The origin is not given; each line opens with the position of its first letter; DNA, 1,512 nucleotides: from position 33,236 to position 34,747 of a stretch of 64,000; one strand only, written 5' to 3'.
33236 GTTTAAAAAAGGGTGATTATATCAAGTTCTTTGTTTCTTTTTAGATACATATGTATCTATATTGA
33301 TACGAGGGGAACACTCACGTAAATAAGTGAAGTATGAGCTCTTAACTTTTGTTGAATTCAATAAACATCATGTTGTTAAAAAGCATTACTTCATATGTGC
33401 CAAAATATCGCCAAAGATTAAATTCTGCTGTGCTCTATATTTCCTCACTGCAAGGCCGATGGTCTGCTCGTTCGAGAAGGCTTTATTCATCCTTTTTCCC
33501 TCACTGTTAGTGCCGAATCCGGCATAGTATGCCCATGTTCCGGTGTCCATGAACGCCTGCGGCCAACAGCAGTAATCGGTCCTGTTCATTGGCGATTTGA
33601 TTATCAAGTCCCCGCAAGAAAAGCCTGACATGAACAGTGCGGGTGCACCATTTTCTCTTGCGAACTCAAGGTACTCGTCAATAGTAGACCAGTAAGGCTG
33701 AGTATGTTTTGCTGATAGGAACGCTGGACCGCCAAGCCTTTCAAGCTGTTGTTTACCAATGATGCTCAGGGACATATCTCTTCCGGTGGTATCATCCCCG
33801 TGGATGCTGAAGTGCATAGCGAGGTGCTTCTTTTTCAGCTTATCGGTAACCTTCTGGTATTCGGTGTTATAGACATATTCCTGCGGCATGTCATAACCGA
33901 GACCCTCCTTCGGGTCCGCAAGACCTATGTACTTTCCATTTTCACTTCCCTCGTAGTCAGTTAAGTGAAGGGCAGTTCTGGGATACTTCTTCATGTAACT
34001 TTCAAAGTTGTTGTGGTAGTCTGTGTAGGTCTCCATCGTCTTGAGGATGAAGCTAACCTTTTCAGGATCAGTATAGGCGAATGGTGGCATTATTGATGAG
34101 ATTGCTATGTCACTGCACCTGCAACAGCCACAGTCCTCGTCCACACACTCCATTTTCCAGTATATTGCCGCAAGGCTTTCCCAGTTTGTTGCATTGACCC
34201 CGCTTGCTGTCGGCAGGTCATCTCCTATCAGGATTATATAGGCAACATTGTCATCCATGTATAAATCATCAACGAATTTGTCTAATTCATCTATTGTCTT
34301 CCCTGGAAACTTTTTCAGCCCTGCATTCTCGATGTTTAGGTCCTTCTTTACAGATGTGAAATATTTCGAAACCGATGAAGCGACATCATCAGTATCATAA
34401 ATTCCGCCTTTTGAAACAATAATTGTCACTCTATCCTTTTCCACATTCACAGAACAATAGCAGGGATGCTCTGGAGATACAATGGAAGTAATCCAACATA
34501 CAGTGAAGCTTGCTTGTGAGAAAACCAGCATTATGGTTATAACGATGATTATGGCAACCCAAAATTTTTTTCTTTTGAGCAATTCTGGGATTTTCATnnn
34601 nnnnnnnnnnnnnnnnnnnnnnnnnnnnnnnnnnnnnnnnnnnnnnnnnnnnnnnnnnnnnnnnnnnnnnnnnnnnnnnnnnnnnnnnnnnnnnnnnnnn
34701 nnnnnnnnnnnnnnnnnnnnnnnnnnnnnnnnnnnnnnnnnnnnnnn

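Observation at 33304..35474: Two-gene island with visibly higher G+C, bracketed by an imperfect terminal inverted repeat: probable horizontally acquired cassette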

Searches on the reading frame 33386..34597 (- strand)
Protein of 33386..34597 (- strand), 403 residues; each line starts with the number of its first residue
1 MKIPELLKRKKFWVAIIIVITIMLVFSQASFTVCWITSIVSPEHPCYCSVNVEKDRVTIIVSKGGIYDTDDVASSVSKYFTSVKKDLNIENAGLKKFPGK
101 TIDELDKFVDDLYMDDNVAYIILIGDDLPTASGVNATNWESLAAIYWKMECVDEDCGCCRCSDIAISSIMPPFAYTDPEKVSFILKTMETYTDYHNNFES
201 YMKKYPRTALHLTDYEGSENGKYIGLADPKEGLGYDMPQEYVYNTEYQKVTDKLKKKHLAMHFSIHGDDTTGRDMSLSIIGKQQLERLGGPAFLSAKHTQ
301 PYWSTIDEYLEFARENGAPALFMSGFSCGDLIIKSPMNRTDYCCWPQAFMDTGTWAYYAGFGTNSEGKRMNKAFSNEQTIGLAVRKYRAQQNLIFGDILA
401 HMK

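Call 4: search_protein_families(library=pfam, proteins=[window:33386-34597:-], max_evalue=1)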
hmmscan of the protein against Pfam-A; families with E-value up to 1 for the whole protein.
window:33386-34597:- (403 aa): 2 families
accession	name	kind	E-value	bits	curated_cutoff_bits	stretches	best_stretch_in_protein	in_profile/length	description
PF12415.13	rpo132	-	0.037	13.8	25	1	230-243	4-17/32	Poxvirus DNA dependent RNA polymerase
PF24948.1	Citrate_synth_N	-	0.078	12.8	83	1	43-113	115-188/232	ATP-citrate synthase ATP-grasp domain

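Call 5: search_protein_families(library=ncbifam, proteins=[window:33386-34597:-], max_evalue=1)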
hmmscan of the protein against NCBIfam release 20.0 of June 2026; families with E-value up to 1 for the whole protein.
window:33386-34597:- (403 aa): 0 families

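Call 10: find_homologous_proteins(query=window:33386-34597:-)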
Query window:33386-34597:- (403 aa): 50 proteins with E <= 0.001 among 2458 candidates.
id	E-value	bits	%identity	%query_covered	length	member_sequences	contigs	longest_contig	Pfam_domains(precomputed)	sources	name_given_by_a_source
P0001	1.9e-265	898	100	95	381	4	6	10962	-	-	-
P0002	1.0e-211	721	76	100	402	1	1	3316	-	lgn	-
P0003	1.1e-196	672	71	99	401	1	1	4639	-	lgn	-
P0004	5.7e-162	557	57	100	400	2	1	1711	-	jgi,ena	-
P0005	5.6e-155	534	57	94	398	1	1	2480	-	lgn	-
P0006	3.9e-148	512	62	87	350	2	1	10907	-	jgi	jgi:hypothetical protein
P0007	6.5e-137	475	55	89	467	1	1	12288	-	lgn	-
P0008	4.1e-136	472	56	89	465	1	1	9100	-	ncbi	-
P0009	1.5e-135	470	56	89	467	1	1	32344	-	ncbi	-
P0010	1.1e-133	464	55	89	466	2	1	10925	-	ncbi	-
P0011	9.6e-129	448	53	89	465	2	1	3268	-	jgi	jgi:hypothetical protein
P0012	5.6e-91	324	45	93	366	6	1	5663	-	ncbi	ncbi:hypothetical protein ACFLSK_02795 [Chloroflexota bacterium]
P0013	1.6e-89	319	43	98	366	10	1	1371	-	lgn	-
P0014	3.9e-89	318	46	88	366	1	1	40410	-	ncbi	ncbi:hypothetical protein ACFLUO_05490 [Chloroflexota bacterium]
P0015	1.1e-86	309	38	98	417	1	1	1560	-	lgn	-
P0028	5.5e-78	281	39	96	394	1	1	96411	-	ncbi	ncbi:MAG: hypothetical protein V1887_02320 [Candidatus Aenigmatarchaeota archaeon]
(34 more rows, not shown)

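Call 12: find_encoding_contigs(protein=P0001, flank=6000, max_places=8)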
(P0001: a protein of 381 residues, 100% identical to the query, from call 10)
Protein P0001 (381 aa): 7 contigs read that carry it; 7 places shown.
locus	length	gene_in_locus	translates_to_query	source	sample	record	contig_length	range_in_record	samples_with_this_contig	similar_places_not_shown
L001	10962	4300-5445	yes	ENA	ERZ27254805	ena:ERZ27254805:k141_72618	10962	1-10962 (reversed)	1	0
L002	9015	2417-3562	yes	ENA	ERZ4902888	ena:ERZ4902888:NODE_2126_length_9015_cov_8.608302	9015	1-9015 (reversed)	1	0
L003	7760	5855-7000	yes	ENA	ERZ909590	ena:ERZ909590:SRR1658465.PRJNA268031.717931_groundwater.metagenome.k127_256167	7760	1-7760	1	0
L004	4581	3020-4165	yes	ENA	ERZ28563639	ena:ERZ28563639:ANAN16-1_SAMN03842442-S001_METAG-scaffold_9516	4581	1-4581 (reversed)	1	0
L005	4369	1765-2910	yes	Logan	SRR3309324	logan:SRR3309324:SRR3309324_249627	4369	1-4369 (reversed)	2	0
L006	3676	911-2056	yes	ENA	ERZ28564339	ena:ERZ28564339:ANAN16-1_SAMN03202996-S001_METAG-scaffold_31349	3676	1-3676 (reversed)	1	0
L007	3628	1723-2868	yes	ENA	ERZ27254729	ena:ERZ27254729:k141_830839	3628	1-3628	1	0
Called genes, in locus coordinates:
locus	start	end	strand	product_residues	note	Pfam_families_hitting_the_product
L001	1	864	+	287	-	?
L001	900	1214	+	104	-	PF03819:MazG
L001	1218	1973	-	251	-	PF00413:Peptidase_M10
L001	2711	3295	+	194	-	PF04013:Methyltrn_RNA_2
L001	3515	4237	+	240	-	-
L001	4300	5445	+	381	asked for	-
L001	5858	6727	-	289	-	PF00491:Arginase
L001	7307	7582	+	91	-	PF00708:Acylphosphatase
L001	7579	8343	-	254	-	-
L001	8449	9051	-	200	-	-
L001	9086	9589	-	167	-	PF08937:ThsB_TIR, PF13676:TIR_2 (weak)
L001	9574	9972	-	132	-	-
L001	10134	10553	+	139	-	PF00075:RNase_H, PF13456:RVT_3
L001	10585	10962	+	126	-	?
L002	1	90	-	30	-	?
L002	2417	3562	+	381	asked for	-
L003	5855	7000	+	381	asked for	-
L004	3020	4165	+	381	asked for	-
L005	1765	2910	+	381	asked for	-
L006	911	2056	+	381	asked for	-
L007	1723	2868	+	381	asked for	-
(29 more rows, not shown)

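Call 17: find_encoding_contigs(protein=P0028, flank=8000, max_places=3)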
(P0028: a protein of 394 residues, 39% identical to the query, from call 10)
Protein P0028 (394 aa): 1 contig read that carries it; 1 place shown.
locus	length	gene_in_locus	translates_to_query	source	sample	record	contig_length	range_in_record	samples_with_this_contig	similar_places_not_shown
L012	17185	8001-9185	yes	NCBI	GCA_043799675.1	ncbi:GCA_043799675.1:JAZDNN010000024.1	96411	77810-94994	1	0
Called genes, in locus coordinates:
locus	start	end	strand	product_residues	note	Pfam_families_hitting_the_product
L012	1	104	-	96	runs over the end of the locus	-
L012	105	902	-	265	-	PF01261:AP_endonuc_2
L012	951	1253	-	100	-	-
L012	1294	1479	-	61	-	-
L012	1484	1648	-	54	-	PF03911:Sec61_beta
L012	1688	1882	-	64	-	-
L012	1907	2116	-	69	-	-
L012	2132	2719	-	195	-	-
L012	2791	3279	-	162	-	PF22769:DCD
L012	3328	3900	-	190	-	-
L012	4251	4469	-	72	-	-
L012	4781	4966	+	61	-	-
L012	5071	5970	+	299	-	PF05048:NosD, PF13229:Beta_helix, PF05048:NosD (weak)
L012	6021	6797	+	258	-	-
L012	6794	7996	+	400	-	-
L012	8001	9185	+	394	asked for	-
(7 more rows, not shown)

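Call 18: find_encoding_contigs(protein=P0003, flank=8000, max_places=3)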
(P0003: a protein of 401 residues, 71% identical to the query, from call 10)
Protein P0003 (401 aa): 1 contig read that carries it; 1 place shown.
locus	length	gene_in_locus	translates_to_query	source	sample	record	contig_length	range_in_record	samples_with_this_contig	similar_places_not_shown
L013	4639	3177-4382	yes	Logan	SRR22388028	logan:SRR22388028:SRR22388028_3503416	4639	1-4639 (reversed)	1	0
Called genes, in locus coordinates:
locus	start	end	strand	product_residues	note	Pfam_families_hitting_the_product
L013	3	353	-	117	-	?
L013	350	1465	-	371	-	PF03773:ArsP_1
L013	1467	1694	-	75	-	PF13192:Thioredoxin_3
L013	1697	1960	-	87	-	PF01022:HTH_5 (weak), PF25212:HVO_A0114 (faint)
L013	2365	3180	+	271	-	-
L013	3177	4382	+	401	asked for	-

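Call 22: search_solved_structures(query=A1, max_evalue=10, show_alignments=2)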
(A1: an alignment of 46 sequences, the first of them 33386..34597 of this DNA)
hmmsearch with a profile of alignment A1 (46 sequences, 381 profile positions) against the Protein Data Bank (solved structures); distinct sequences matched with E-value up to 10: 0.

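Call 28: find_encoding_contigs(protein=P0002, flank=8000, max_places=3)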
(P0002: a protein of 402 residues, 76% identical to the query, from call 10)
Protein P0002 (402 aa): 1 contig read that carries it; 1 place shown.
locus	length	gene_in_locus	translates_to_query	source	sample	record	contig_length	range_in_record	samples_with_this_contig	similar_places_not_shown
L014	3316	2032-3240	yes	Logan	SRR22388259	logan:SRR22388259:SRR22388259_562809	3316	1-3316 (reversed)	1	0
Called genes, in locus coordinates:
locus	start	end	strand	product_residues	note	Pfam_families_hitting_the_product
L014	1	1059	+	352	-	?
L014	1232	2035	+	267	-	-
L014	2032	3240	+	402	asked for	-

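Call 29: find_encoding_contigs(protein=P0006, flank=8000, max_places=3)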
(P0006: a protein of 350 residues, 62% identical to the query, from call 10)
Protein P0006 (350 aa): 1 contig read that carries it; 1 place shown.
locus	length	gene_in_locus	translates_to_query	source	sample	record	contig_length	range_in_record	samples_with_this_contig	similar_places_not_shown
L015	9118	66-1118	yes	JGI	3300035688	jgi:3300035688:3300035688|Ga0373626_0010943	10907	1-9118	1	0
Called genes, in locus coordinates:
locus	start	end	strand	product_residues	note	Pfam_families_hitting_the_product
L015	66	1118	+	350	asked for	-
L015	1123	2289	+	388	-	-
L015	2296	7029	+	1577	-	PF13088:BNR_2 (faint), PF14870:PSII_BNR (faint), PF25852:DUF6242_C (faint), PF02012:BNR (faint), PF13859:BNR_3 (faint), PF15902:Sortilin-Vps10, PF06439:3keto-disac_hyd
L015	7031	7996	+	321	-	PF03781:FGE-sulfatase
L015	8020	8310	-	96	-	-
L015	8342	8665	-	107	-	-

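Call 30: find_encoding_contigs(protein=P0005, flank=8000, max_places=3)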
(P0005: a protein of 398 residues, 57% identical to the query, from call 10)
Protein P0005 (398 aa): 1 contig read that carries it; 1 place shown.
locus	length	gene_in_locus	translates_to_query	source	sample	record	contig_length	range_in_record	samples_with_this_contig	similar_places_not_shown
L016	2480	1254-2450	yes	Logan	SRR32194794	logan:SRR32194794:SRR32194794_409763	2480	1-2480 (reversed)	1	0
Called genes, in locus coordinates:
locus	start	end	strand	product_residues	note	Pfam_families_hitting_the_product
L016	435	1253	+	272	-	-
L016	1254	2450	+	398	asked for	-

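Call 32: predict_structure(alignment_id=A1)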
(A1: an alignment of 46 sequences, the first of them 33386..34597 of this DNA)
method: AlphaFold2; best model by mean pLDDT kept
length: 403 residues; sequences in the alignment: 46
mean_pLDDT: 89.0   pTM: 0.85
mean pLDDT of the five models: 89.0, 87.7, 86.1, 85.8, 84.3
residues with pLDDT >= 90: 254; 70-90: 107; 50-70: 41; < 50: 1
segments of 3 or more residues with pLDDT < 50: none
pLDDT, mean of each block of 10 residues (from residue 1): 63 90 78 66 63 95 98 99 98 98 96 97 96 78 85 70 92 95 98 98 95 83 72 89 96 97 92 94 96 94 96 97 91 86 92 92 79 89 87 93 90
secondary structure, 60 per line:
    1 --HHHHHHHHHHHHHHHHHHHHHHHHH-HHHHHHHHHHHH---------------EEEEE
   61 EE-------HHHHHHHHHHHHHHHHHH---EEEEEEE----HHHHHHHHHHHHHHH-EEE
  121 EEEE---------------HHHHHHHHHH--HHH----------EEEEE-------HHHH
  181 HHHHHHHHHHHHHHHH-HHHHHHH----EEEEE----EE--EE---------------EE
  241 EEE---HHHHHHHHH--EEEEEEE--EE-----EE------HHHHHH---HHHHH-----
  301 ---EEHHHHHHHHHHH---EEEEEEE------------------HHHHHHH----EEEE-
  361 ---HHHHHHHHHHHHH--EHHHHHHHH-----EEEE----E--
elements in order: H3-27 H29-40 E56-62 H70-87 E91-97 H102-116 E118-124 H140-149 E165-169 H177-196 H198-204 E209-213 E239-243 H247-255 E258-264 H282-287 H291-295 H306-316 E320-326 H345-351 E356-359 H364-376 H380-387 E393-396

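Call 37: fold_search(model_id=the predicted structure, library=pdb)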
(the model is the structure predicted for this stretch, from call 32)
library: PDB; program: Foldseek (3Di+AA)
matches with E <= 10: 1305; with E <= 0.001: 4
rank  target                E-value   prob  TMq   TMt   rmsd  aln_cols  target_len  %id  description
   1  1cvr                  3.3e-09  1.00  0.53  0.50   6.0       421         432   14  Crystal structure of the Arg specific cysteine proteinase gingipain R (RGPB) (released 2000-03-01)
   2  4ief_D                8.9e-09  1.00  0.51  0.49   6.4       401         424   14  Complex of Porphyromonas gingivalis RgpB pro- and mature domains (released 2013-04-10)
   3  4ief_B                3.1e-08  1.00  0.52  0.49   6.3       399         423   14  Complex of Porphyromonas gingivalis RgpB pro- and mature domains (released 2013-04-10)
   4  5enz_A                6.4e-04  0.72  0.18  0.19  15.1       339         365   11  S. aureus MnaA-UDP co-structure (released 2016-04-27)
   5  9unq_B                1.5e-03  0.80  0.22  0.12  14.8       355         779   12  native NMDA receptor-GluN1/N2A/2B in inactive state (released 2026-02-18)
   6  6gt9_A                1.7e-03  0.60  0.18  0.24  16.7       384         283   10  Crystal structure of GanP, a glucose-galactose binding protein from Geobacillus stearothermophilus, in complex with ga (released 2019-06-26)
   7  6guq                  3.1e-03  0.54  0.18  0.24  16.5       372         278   10  Crystal structure of GanP, a glucose-galactose binding protein from Geobacillus stearothermophilus, in complex with gluc (released 2019-07-03)
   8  3q3i_B                4.7e-03  0.23  0.15  0.11  17.4       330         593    9  Crystal structure of the Actinobacillus pleuropneumoniae HMW1C glycosyltransferase in the presence of peptide N1131 (released 2011-08-24)
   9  4imp_A                5.3e-03  0.66  0.21  0.17  14.3       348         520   12  The missing linker: a dimerization motif located within polyketide synthase modules (released 2013-03-27)
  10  9d38_B                5.6e-03  0.44  0.20  0.11  15.4       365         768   10  Open state of Gly-,Glu-,EU1622-240 bound GluN1a-2B-2D NMDAR (released 2025-02-26)
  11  3a9r_A                8.9e-03  0.33  0.16  0.12  18.9       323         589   11  X-ray Structures of Bacillus pallidus D-Arabinose IsomeraseComplex with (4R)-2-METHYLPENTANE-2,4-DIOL (released 2010-04-07)
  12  1zzg_A                1.0e-02  0.23  0.16  0.16  19.4       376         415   10  Crystal structure of hypothetical protein TT0462 from Thermus thermophilus HB8 (released 2006-06-14)
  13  4imp_D                1.1e-02  0.54  0.21  0.17  14.6       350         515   10  The missing linker: a dimerization motif located within polyketide synthase modules (released 2013-03-27)
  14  1pea                  1.2e-02  0.54  0.17  0.19  14.5       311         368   12  AMIDE RECEPTOR/NEGATIVE REGULATOR OF THE AMIDASE OPERON OF PSEUDOMONAS AERUGINOSA (AMIC) COMPLEXED WITH ACETAMIDE (released 1996-04-03)
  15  5ix8_A                1.3e-02  0.54  0.20  0.24  16.0       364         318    8  Crystal structure of sugar ABC transport system, substrate-binding protein from Bordetella parapertussis 12822 (released 2016-04-06)
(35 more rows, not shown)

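Call 80: search_protein_families(library=padloc, proteins=[window:33386-34597:-], max_evalue=0.01)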
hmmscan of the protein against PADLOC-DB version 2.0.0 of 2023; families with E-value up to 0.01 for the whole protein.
window:33386-34597:- (403 aa): 0 families

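Call 87: find_homologous_proteins(query=L013:350-1465:-, max_evalue=1e-20)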
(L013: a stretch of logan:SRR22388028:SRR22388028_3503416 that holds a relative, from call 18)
Query L013:350-1465:- (371 aa): 8000 proteins with E <= 1e-20 among 8000 candidates; the best 120 are listed.
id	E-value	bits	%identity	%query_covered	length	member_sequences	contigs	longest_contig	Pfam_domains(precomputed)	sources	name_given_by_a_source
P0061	1.5e-227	773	100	100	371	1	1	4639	PF03773.20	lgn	-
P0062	2.2e-200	683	84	100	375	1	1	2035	PF03773.20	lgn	-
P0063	6.2e-191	652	81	100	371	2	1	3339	PF03773.20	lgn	-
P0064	1.4e-190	651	83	100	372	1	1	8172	PF03773.20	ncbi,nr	ncbi:permease [Candidatus Pacearchaeota archaeon]|nr:permease [Candidatus Pacearchaeota archaeon]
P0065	1.4e-187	641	80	100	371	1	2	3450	PF03773.20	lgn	-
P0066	3.1e-186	637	79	100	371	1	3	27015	PF03773.20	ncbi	ncbi:MAG: permease [Candidatus Woesearchaeota archaeon]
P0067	3.6e-186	637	78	100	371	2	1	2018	PF03773.20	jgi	jgi:uncharacterized membrane protein YraQ (UPF0718 family)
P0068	1.3e-185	635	82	100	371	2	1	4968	PF03773.20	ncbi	-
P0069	1.5e-185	635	78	100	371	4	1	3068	PF03773.20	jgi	-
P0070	1.7e-185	635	78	100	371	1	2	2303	PF03773.20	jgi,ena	-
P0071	2.6e-185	634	78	100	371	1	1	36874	PF03773.20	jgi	jgi:uncharacterized protein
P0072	3.3e-185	634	78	100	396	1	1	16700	PF03773.20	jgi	jgi:uncharacterized protein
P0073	1.3e-184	632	78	100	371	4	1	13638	PF03773.20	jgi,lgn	-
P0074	3.1e-184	630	79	99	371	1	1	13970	PF03773.20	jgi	jgi:uncharacterized protein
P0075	5.5e-184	630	78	100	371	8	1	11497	PF03773.20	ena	-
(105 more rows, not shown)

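Call 90: search_protein_families(library=pfam, alignment_id=A1, max_evalue=0.01)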
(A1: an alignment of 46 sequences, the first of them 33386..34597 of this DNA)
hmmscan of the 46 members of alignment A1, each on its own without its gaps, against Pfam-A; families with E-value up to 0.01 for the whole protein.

A. member 1, window:33386-34597:- (403 aa): 0 families

B. families by the number of members that match (of 46 scanned): 3 families
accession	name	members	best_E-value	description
PF03038.19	Herpes_UL95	1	0.0057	UL95 family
PF04932.20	Wzy_C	1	0.0083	O-Antigen ligase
PF12415.13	rpo132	1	0.0094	Poxvirus DNA dependent RNA polymerase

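Call 94: search_protein_representatives(alignment_id=A1)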
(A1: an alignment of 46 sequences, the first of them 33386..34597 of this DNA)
Query: 46 sequences, 381 profile positions. Proteins with E-value up to 0.001 (for the whole library): 114; up to 1e-10: 107; up to 1e-30: 88. The best 114 are listed.
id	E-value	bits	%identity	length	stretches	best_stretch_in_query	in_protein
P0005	7.1e-161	551.7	-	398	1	4-381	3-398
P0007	4.1e-159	545.9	-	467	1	5-381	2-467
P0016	5.8e-149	512.5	-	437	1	4-381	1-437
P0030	2.2e-142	490.8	-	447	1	5-381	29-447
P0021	2.5e-141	487.3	-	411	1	33-381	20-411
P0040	3.0e-141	487.1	-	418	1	3-381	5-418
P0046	3.7e-141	486.8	-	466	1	4-381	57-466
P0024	6.7e-140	482.6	-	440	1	33-381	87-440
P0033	5.2e-138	476.4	-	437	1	4-381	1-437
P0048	5.0e-136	469.9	-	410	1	14-381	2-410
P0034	5.6e-136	469.7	-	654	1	26-381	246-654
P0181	2.9e-133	460.8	-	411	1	5-381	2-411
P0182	5.6e-132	456.6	-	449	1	6-379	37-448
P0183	1.5e-130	451.9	-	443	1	7-381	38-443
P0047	1.9e-129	448.3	-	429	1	13-380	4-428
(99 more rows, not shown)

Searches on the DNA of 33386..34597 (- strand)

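Call 39: search_rna_families(sources=[L017, L020, L023, L024, L028, L030, L031, L033, L034, L035, L036, L038, L040, L013, L014], threshold=evalue, max_evalue=0.1, show_alignments=2)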
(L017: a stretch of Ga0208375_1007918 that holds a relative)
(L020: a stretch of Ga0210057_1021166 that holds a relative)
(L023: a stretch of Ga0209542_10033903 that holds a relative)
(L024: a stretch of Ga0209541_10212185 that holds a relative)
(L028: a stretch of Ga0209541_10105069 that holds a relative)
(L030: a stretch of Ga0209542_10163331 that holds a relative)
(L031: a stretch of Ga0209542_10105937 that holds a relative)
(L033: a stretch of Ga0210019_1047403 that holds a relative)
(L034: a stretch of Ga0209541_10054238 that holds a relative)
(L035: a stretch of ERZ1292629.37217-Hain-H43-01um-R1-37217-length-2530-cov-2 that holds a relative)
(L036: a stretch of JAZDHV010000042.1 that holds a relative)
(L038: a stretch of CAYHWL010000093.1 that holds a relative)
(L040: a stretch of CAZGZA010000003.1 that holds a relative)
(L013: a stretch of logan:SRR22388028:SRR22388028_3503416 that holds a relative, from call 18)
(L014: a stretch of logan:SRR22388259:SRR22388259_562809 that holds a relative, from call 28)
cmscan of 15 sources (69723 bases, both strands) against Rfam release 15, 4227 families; matches with E-value up to 0.1: 0.
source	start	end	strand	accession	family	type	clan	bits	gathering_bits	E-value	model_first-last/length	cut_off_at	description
